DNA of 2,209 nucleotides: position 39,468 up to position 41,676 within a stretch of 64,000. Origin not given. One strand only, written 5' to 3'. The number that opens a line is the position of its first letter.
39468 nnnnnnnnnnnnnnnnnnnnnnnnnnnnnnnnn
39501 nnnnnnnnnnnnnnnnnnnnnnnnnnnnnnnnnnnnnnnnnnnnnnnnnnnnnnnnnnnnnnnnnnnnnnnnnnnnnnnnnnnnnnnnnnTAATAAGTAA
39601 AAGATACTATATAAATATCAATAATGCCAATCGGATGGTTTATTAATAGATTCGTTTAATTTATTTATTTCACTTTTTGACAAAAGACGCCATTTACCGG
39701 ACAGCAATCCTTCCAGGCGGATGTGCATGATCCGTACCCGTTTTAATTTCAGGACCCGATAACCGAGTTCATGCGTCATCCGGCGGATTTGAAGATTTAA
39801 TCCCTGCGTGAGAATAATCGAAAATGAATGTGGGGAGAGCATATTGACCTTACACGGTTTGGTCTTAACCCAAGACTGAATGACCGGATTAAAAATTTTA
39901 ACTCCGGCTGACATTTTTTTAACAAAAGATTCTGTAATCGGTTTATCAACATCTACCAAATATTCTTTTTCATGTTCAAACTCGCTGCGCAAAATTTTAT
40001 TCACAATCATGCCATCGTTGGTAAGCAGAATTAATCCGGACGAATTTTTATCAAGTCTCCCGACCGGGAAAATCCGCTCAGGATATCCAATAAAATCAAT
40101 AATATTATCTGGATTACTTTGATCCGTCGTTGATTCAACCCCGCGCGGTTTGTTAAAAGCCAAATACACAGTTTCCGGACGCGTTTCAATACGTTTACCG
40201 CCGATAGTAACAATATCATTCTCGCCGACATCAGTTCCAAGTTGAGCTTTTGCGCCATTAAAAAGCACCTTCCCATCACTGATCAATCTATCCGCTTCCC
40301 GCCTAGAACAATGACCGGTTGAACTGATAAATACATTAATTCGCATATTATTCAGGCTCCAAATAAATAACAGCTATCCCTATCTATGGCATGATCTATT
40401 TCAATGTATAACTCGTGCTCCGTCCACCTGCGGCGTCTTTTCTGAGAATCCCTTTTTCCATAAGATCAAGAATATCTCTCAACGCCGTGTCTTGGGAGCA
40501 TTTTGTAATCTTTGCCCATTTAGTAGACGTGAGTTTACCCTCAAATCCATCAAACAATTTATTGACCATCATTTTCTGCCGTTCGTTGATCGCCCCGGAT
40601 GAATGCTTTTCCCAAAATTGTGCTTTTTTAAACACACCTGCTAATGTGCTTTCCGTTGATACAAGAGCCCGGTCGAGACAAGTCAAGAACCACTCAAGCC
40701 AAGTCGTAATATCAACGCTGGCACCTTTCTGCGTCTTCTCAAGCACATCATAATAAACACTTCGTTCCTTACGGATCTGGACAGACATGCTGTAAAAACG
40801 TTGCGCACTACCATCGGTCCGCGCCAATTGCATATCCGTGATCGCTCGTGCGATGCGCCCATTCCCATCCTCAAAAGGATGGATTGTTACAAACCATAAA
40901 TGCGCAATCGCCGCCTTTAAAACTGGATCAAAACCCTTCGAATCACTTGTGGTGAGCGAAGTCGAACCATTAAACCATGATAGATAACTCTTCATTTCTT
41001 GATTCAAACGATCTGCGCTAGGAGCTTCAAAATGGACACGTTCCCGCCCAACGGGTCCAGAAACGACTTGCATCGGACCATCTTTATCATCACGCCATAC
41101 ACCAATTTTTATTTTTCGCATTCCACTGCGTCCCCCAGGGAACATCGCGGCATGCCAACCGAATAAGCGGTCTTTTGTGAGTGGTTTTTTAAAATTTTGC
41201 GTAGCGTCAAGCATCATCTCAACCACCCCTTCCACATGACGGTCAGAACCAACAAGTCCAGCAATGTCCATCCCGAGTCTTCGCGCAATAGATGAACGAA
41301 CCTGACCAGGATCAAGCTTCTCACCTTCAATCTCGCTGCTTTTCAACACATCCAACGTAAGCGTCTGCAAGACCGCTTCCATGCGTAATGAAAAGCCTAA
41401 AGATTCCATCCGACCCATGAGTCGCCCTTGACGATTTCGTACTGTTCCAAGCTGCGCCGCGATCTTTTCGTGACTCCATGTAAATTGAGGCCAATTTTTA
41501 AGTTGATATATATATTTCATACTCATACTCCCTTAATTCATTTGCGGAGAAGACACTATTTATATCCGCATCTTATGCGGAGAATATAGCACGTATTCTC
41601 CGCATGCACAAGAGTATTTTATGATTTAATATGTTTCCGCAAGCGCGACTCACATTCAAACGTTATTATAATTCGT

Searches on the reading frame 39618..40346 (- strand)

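Call 9: search_protein_families(library=pfam, proteins=[window:39618-40346:-], max_evalue=0.01)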
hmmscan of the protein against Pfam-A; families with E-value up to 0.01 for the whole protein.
window:39618-40346:- (242 aa): 2 families
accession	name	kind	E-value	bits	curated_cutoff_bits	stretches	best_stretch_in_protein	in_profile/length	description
PF00849.27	PseudoU_synth_2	-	8.9e-19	68.6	26.8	1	61-192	2-151/152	RNA pseudouridylate synthase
PF01479.30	S4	-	5.6e-09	36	22.8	1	1-46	1-48/48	S4 domain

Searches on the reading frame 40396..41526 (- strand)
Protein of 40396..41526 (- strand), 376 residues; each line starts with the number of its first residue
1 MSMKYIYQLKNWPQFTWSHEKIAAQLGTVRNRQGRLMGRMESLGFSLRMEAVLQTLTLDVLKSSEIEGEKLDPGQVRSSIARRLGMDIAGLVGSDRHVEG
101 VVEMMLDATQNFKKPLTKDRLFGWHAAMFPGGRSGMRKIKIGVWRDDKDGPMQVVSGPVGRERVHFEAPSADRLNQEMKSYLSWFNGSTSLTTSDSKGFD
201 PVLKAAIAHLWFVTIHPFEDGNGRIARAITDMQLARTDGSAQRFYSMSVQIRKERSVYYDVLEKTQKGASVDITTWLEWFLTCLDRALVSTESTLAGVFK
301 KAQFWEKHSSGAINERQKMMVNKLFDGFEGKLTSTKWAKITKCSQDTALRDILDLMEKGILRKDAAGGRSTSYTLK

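Call 9: search_protein_families(library=pfam, proteins=[window:40396-41526:-], max_evalue=0.01)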
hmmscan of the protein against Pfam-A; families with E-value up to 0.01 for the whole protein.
window:40396-41526:- (376 aa): 2 families
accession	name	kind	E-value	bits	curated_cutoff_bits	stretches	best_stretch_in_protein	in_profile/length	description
PF13776.11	DUF4172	-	3.6e-33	114.1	25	1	5-86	1-82/82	Domain of unknown function (DUF4172)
PF02661.23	Fic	-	2.2e-15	57.7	24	1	115-234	1-93/93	Fic/DOC family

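Call 13: search_protein_families(library=padloc, proteins=[window:40396-41526:-], max_evalue=0.01)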
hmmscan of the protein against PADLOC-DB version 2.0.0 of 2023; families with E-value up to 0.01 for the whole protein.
window:40396-41526:- (376 aa): 7 families
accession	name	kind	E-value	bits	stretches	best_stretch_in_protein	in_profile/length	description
PDLC03963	SoFic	-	6.2e-43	145.5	1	11-373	16-349/361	-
PDLC04966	PDC-S24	-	1.3e-15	55.3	1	160-267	269-370/497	-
PDLC04839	PDC-S04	-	6.3e-10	37.1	1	166-265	92-186/205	-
PDLC04837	PDC-S04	-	7.4e-08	29.9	1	111-268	80-211/234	-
PDLC04836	PDC-S04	-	1.1e-07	29.3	1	108-236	81-189/244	-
PDLC04840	PDC-S04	-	3.6e-06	24.9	1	204-236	144-176/227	-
PDLC04838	PDC-S04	-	4.3e-05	21.4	1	171-237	101-164/209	-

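Call 15: find_encoding_contigs(protein=window:40396-41526:-, flank=10000, max_places=10)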
Protein window:40396-41526:- (376 aa): no gene with exactly this product is on record in the collection.
